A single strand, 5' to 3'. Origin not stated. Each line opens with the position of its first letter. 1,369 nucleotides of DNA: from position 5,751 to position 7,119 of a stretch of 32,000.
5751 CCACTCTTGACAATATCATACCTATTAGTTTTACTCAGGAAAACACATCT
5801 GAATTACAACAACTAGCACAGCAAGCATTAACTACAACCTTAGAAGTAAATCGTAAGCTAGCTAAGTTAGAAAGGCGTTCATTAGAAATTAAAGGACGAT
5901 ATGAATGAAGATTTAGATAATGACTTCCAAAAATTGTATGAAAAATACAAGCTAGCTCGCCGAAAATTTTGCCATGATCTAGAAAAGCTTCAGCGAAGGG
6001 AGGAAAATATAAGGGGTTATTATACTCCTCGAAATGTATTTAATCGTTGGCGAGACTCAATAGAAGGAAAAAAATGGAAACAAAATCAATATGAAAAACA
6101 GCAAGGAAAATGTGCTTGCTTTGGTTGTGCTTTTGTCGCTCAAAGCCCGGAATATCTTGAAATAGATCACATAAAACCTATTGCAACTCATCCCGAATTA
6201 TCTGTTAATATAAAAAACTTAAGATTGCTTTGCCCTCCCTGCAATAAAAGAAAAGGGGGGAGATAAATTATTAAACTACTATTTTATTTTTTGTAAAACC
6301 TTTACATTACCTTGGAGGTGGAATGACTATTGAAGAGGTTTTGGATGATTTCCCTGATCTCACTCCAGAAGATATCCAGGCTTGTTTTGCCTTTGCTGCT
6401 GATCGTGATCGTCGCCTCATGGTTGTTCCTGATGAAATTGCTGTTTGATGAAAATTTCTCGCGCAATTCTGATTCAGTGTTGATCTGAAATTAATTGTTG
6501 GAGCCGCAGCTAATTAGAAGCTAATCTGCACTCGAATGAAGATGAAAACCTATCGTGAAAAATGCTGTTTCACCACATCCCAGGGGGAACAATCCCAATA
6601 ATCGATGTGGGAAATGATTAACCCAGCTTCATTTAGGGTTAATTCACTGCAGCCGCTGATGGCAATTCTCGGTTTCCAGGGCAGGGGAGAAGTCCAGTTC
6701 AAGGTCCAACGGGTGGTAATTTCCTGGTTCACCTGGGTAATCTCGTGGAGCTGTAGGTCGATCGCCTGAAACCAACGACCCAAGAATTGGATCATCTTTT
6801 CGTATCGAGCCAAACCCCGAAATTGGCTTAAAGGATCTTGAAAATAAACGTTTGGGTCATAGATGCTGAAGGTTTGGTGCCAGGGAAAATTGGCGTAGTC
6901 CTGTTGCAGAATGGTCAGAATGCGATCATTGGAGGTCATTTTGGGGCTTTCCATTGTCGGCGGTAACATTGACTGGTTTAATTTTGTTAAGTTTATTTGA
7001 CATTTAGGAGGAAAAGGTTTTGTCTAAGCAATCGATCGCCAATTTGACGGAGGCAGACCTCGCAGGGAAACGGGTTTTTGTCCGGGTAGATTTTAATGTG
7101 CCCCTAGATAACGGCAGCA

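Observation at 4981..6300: AT-rich, HIP1-free island with a translationally coupled three-gene cassette ending in an HNH nuclease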

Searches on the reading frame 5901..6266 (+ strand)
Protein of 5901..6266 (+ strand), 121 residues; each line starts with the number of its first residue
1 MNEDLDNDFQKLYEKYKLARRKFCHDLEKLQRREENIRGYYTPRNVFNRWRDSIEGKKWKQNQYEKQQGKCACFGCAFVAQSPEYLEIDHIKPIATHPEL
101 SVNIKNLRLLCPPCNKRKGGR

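Call 4: search_protein_families(library=pfam, proteins=[window:5901-6266:+], max_evalue=1)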
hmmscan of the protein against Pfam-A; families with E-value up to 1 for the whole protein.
window:5901-6266:+ (121 aa): 5 families
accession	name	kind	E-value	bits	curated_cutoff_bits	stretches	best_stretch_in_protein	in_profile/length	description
PF01844.29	HNH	-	1.3e-09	38.5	21.4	1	76-119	4-45/47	HNH endonuclease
PF02945.21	Endonuclease_7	-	0.0031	17.8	23.6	1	57-119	12-64/82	Recombination endonuclease VII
PF14279.12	HNH_5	-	0.013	15.8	27.5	1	85-119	12-44/56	HNH endonuclease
PF03971.19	IDH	-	0.079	11.9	25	1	2-44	673-715/734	Monomeric isocitrate dehydrogenase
PF13395.12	HNH_4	-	0.17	12.3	22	1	84-119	16-49/54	HNH endonuclease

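Call 5: search_protein_families(library=phrogs, proteins=[window:5901-6266:+], max_evalue=1)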
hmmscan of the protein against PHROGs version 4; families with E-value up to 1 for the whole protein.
window:5901-6266:+ (121 aa): 28 families (the best 25 are shown)
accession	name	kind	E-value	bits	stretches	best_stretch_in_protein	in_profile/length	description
phrog_5956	-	DNA, RNA and nucleotide metabolism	4.9e-12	46.7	1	49-118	40-107/138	HNH endonuclease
phrog_1271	-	DNA, RNA and nucleotide metabolism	7e-11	43.1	1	16-120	227-317/361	HNH endonuclease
phrog_144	-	DNA, RNA and nucleotide metabolism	3.8e-10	40.7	1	30-119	47-133/175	HNH endonuclease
phrog_1035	-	DNA, RNA and nucleotide metabolism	2.9e-09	38.2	1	25-121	93-213/271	endonuclease VII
phrog_338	-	DNA, RNA and nucleotide metabolism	3.4e-09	37.5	1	56-119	194-260/340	HNH endonuclease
phrog_6050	-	DNA, RNA and nucleotide metabolism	1.6e-07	31.5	1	35-120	276-359/402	HNH endonuclease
phrog_589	-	DNA, RNA and nucleotide metabolism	2.6e-07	31.5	1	43-119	63-139/179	HNH endonuclease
phrog_2118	-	DNA, RNA and nucleotide metabolism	1.1e-06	29.5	1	22-119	130-222/301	HNH endonuclease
phrog_119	-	DNA, RNA and nucleotide metabolism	2.3e-06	27.7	1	42-118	177-254/443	HNH endonuclease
phrog_2323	-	DNA, RNA and nucleotide metabolism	1.5e-05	25.9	1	48-119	13-84/113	HNH endonuclease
phrog_2214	-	DNA, RNA and nucleotide metabolism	0.0001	22.6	1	54-119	179-237/429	HNH endonuclease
phrog_10822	-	DNA, RNA and nucleotide metabolism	0.00011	22.9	1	14-115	47-144/245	HNH endonuclease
phrog_4581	-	head and packaging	0.00011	22.7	1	33-118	26-108/395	terminase small subunit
phrog_960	-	DNA, RNA and nucleotide metabolism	0.00019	20.6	1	14-121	176-277/991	HNH endonuclease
phrog_10378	-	DNA, RNA and nucleotide metabolism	0.00024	21.8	1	73-120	105-152/296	HNH endonuclease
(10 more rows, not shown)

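Call 6: search_protein_families(library=padloc, proteins=[window:5901-6266:+], max_evalue=1)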
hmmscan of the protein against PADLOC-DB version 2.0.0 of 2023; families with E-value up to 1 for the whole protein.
window:5901-6266:+ (121 aa): 40 families (the best 25 are shown)
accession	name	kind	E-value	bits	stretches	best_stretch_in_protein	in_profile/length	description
PDLC00337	PtuB1|PtuB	-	3.8e-08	31.5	1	57-119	45-105/216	Unknown function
PDLC00342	PtuB1|PtuB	-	1.7e-06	25.6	1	59-119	38-97/247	Unknown function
PDLC00335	PtuB1|PtuB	-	2.5e-06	25.2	1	57-119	36-99/214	Unknown function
PDLC04264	PDC-M01B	-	2.8e-06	25.3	1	8-119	37-145/282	-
PDLC00315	PtuB1|PtuB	-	6.5e-06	24.1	1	76-119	33-77/227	Unknown function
PDLC00325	PtuB1|PtuB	-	1.1e-05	23.2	1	63-119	46-102/213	Unknown function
PDLC00345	PtuB1|PtuB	-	2.9e-05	21.7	1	58-119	40-102/223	Unknown function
PDLC04246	PDC-M01B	-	4.3e-05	21.3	1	13-118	34-136/280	-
PDLC04266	PDC-M01B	-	4.6e-05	21.1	1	59-120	85-140/281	-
PDLC04256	PDC-M01B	-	6.7e-05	20.6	1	19-119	49-151/285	-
PDLC00336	PtuB1|PtuB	-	7.3e-05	20.5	1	64-119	59-112/250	Unknown function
PDLC00340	PtuB1|PtuB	-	7.8e-05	20.4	1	73-119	63-111/268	Unknown function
PDLC00350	PtuB1|PtuB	-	8.1e-05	20.6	1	64-119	44-100/224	Unknown function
PDLC04255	PDC-M01B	-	8.4e-05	20.4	1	72-119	109-152/285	-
PDLC04251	PDC-M01B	-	0.00011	19.7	1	69-119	94-143/279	-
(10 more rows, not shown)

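Call 7: search_protein_families(library=ncbifam, proteins=[window:5901-6266:+], max_evalue=1)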
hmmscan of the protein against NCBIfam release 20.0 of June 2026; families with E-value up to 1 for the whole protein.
window:5901-6266:+ (121 aa): 3 families
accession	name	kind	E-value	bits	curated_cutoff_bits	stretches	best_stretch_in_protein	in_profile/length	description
NF040563.1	guided_IscB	equivalog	0.00017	20.9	175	1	57-119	181-236/314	RNA-guided endonuclease IscB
TIGR02986.1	restrict_Alw26I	exception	0.00057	19.2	443.85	1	24-117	199-285/425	Alw26I/Eco31I/Esp3I family type II restriction endonuclease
TIGR02646.1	TIGR02646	subfamily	0.0069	16.5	52.15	1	60-116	15-69/144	retron system putative HNH endonuclease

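Call 98: search_solved_structures(query=A9, max_evalue=0.01)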
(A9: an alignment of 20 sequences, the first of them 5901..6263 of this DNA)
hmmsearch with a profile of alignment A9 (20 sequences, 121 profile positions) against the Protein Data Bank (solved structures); distinct sequences matched with E-value up to 0.01: 11.
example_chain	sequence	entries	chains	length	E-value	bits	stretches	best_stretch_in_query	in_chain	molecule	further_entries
5h0m_A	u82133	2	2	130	2.6e-05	27.4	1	24-119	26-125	HNH endonuclease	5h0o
8d2k_A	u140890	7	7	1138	3.7e-05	26.9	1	68-118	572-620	CRISPR-associated endonuclease, Csn1 family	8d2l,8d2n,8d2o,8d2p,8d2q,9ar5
4ogc_A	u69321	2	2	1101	0.00074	22.7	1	66-118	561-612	HNH endonuclease domain protein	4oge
8w2z_A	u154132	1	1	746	0.00083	22.5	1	51-117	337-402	HNH nuclease domain-containing protein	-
8zq9_B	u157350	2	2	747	0.00083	22.5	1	51-117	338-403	a protein | HNH nuclease domain-containing protein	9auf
8w2s_A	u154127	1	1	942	0.0012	22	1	52-117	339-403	HNH nuclease domain-containing protein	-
5vgb_A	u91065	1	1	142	0.0072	19.5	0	44-119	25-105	CRISPR-associated endonuclease Cas9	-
4h9d_A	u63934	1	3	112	0.0074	19.5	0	50-116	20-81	HNH endonuclease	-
6me0_C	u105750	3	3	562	0.0077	19.4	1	57-114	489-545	Maturase reverse transcriptase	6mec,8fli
9wn6_B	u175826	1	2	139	0.0091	19.2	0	58-119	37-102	CRISPR-associated endonuclease Cas9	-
9j1z_B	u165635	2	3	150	0.0094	19.1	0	44-119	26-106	CRISPR-associated endonuclease Cas9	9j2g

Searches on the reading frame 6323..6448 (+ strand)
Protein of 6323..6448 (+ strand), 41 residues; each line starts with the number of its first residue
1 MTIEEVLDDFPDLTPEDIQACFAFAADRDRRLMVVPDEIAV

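Call 4: search_protein_families(library=pfam, proteins=[window:6323-6448:+], max_evalue=1)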
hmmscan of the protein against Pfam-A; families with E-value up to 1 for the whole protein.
window:6323-6448:+ (41 aa): 2 families
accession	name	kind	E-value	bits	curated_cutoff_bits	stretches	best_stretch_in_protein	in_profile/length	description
PF04255.20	DUF433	-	3.4e-08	33.6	23.6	1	1-25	32-56/56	Protein of unknown function (DUF433)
PF02845.22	CUE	-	0.037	14.2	21.1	1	3-21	5-23/42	CUE domain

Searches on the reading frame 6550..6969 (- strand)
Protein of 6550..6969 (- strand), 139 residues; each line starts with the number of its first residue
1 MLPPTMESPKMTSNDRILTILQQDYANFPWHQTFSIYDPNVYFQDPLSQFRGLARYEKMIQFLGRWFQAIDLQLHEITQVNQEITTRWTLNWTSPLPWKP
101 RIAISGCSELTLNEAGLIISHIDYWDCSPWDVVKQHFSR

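Call 4: search_protein_families(library=pfam, proteins=[window:6550-6969:-], max_evalue=1)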
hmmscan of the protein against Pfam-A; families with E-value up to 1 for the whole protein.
window:6550-6969:- (139 aa): 2 families
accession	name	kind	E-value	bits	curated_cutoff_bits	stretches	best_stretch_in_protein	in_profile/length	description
PF10184.16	DUF2358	-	1.7e-38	131.7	24.3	1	16-121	2-113/113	Uncharacterized conserved protein (DUF2358)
PF12680.13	SnoaL_2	-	1.2e-07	32.6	27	1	35-121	18-102/102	SnoaL-like domain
